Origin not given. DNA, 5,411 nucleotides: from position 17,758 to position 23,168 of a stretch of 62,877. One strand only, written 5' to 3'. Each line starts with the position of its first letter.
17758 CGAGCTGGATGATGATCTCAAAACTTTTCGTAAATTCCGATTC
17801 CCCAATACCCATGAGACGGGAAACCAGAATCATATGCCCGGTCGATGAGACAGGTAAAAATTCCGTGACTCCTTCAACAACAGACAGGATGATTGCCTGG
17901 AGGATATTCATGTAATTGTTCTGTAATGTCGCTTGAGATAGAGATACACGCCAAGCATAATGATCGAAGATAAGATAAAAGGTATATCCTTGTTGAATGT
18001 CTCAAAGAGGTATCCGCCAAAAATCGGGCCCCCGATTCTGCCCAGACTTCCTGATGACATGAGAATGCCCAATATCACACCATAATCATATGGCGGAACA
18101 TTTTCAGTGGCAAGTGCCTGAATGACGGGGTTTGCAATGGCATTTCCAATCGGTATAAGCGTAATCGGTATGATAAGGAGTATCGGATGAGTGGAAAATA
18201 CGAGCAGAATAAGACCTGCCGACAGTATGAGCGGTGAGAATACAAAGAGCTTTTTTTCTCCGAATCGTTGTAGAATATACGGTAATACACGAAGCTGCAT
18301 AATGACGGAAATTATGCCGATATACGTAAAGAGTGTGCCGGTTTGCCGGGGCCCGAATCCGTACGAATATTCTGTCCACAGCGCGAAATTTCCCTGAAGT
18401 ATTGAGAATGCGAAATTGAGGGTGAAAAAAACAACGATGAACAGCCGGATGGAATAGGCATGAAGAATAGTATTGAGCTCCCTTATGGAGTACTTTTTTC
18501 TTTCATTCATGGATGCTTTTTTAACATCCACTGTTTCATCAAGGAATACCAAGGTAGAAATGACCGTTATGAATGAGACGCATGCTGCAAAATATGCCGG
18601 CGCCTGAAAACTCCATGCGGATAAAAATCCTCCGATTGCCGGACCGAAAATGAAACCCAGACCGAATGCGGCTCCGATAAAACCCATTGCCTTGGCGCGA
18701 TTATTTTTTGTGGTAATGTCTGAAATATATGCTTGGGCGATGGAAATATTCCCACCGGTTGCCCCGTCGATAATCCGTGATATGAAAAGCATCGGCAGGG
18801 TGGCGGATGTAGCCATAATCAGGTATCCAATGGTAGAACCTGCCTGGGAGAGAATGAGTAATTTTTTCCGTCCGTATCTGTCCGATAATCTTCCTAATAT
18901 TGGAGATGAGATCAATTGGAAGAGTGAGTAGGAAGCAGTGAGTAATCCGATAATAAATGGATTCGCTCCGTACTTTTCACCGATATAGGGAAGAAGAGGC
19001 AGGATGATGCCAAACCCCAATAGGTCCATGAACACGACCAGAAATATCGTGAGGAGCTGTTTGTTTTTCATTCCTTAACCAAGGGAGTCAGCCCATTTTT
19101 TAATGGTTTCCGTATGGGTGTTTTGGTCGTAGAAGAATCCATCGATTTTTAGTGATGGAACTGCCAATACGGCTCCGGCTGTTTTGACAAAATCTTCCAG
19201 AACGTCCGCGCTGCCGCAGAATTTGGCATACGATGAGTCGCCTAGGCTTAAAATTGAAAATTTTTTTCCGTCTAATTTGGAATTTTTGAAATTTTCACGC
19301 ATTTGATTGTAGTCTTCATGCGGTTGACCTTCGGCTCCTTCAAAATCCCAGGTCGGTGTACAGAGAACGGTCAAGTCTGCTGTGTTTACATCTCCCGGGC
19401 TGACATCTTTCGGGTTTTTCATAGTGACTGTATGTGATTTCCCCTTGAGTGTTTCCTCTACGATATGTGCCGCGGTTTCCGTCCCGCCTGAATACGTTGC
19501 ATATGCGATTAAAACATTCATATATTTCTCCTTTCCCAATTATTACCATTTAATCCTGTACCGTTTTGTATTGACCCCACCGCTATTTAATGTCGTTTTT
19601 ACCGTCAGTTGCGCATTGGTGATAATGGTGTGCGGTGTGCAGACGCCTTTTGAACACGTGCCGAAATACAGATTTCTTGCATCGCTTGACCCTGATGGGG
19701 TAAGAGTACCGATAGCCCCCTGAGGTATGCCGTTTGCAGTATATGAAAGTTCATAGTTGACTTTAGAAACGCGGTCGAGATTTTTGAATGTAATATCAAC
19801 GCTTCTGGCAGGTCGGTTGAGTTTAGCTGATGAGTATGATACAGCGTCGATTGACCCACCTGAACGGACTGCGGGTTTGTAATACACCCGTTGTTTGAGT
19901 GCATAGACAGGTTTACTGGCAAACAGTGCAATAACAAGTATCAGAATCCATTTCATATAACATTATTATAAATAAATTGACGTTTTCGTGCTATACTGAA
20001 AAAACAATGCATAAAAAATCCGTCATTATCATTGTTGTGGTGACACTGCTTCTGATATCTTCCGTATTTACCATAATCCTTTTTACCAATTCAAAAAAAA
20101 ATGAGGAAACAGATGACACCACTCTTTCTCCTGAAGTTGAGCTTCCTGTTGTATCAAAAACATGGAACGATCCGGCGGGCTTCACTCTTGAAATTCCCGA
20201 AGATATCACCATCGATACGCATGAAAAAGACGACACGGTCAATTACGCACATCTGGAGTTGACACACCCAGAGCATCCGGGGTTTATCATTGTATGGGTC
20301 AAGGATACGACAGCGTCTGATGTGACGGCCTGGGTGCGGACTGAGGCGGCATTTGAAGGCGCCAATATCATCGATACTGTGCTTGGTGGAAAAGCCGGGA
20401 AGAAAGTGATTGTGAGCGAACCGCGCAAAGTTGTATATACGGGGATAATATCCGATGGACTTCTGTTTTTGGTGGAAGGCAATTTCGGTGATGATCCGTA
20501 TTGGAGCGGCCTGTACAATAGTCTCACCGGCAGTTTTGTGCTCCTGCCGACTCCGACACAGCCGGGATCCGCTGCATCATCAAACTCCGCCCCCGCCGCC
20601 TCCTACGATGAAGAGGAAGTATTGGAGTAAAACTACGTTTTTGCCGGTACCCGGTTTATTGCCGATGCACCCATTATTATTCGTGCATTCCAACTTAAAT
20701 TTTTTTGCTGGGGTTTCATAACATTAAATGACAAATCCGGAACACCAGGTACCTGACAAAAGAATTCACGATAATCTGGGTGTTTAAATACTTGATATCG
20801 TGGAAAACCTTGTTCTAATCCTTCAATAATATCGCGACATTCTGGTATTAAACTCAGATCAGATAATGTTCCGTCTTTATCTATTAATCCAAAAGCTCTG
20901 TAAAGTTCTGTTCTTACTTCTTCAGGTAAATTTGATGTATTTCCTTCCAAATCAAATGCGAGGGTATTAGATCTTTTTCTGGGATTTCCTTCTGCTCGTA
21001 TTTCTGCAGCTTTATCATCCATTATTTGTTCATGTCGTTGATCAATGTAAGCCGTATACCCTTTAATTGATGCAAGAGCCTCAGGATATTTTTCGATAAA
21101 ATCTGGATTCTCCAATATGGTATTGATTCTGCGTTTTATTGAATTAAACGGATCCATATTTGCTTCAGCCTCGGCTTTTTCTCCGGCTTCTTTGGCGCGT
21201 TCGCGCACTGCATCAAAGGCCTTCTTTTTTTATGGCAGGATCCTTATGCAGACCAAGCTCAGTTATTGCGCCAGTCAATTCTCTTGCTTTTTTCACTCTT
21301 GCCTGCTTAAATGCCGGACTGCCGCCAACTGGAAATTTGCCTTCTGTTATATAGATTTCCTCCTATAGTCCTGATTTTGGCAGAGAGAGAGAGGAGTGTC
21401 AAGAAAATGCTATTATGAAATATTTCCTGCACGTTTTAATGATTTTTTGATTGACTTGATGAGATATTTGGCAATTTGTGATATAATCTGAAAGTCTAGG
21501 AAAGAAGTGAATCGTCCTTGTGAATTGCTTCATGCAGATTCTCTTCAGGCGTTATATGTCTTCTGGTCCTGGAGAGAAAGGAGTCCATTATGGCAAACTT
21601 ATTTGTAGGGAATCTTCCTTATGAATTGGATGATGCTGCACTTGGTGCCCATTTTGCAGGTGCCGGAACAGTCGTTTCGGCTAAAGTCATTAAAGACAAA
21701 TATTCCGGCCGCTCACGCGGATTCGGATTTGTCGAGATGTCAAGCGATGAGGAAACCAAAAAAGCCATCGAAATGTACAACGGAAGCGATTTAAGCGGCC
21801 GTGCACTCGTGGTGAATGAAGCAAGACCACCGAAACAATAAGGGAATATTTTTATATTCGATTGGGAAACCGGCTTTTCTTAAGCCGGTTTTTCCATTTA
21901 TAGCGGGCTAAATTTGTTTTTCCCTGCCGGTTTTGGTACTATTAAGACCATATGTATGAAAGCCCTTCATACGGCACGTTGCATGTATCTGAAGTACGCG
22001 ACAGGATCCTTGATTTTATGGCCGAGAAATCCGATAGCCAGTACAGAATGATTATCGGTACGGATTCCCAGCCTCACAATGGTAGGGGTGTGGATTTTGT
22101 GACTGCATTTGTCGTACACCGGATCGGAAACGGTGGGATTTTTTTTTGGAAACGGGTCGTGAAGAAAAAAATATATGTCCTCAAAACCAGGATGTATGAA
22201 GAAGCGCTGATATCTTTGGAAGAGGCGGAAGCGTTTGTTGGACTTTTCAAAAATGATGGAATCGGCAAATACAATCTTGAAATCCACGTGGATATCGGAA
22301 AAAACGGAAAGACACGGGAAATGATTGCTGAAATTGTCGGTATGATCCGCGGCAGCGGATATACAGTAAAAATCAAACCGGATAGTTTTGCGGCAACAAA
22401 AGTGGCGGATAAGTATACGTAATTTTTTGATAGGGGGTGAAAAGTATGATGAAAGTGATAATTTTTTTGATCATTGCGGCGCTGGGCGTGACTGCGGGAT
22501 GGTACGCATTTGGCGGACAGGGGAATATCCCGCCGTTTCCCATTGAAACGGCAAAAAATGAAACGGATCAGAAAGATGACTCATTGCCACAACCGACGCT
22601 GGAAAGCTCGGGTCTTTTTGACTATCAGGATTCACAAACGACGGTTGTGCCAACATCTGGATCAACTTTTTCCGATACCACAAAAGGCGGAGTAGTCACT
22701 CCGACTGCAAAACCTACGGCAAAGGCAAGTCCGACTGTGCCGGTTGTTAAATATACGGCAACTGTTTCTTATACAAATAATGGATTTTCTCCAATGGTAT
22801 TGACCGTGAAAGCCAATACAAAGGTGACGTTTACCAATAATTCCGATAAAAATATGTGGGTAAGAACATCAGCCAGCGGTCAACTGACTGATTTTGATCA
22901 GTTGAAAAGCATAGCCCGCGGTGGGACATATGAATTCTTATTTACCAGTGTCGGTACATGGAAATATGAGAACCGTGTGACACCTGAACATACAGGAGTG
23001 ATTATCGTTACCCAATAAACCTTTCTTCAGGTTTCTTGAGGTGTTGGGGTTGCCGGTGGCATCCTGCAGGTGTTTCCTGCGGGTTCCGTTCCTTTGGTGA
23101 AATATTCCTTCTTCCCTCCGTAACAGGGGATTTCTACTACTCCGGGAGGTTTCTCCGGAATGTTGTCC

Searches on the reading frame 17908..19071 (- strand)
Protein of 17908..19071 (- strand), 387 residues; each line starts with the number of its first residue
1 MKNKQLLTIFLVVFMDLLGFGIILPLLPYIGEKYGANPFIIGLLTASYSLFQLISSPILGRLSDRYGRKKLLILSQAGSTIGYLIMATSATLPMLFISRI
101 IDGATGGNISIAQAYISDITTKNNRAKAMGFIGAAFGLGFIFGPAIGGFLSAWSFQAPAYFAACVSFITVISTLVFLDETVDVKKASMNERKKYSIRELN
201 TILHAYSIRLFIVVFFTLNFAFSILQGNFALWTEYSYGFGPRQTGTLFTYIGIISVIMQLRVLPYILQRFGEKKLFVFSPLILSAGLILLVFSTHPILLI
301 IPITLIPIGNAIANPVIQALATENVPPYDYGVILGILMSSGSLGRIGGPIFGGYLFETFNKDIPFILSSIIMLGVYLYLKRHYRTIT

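Call 18: search_protein_families(library=pfam, proteins=[window:17908-19071:-], max_evalue=0.00001)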
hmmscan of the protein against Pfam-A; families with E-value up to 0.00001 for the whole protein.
window:17908-19071:- (387 aa): 5 families
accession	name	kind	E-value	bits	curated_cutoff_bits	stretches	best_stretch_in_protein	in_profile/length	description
PF07690.21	MFS_1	-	4.1e-67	227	33.4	2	9-260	1-256/347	Major Facilitator Superfamily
PF12832.13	MFS_1_like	-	3.1e-17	63.1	25.2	1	18-365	10-371/373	MFS_1 like family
PF00083.30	Sugar_tr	-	3.7e-14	52.9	22.3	1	40-180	47-194/452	Sugar (and other) transporter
PF13347.12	MFS_2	-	4.7e-14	52.2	27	2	129-323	145-341/427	MFS/sugar transport protein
PF05977.19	MFS_3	-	6.8e-10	38.4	27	1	36-194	42-205/524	Transmembrane secretion effector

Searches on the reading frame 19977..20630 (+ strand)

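Call 11: search_protein_families(library=pfam, proteins=[window:19977-20630:+], max_evalue=0.001)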
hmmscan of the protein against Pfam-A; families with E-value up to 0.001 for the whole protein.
window:19977-20630:+ (217 aa): 0 families

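Call 13: search_protein_families(library=padloc, proteins=[window:19977-20630:+], max_evalue=1)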
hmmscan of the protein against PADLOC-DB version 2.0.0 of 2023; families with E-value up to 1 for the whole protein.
window:19977-20630:+ (217 aa): 1 family
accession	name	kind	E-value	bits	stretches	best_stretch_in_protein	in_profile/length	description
PDLC00208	KwaA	-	0.011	13.4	1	14-46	45-77/190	Unknown function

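Call 14: search_protein_families(library=phrogs, proteins=[window:19977-20630:+], max_evalue=1)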
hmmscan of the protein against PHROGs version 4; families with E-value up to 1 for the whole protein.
window:19977-20630:+ (217 aa): 0 families

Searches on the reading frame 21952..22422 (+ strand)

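Call 11: search_protein_families(library=pfam, proteins=[window:21952-22422:+], max_evalue=0.001)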
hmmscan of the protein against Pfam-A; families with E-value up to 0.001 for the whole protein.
window:21952-22422:+ (156 aa): 1 family
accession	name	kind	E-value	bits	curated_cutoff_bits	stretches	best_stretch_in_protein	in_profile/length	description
PF04308.18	RNaseH_like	-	1.5e-48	164.8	25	1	14-156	1-144/145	Ribonuclease H-like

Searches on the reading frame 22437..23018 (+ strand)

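Call 11: search_protein_families(library=pfam, proteins=[window:22437-23018:+], max_evalue=0.001)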
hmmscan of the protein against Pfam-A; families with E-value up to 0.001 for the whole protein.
window:22437-23018:+ (193 aa): 2 families
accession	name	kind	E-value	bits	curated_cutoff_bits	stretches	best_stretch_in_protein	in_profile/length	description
PF13473.12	Cupredoxin_1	-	5.6e-06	26.8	27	1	106-191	21-104/104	Cupredoxin-like domain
PF20944.2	StcE_b-sandwich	-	0.00091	19.7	27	0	105-145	36-75/75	Metalloprotease StcE, beta-sandwich domain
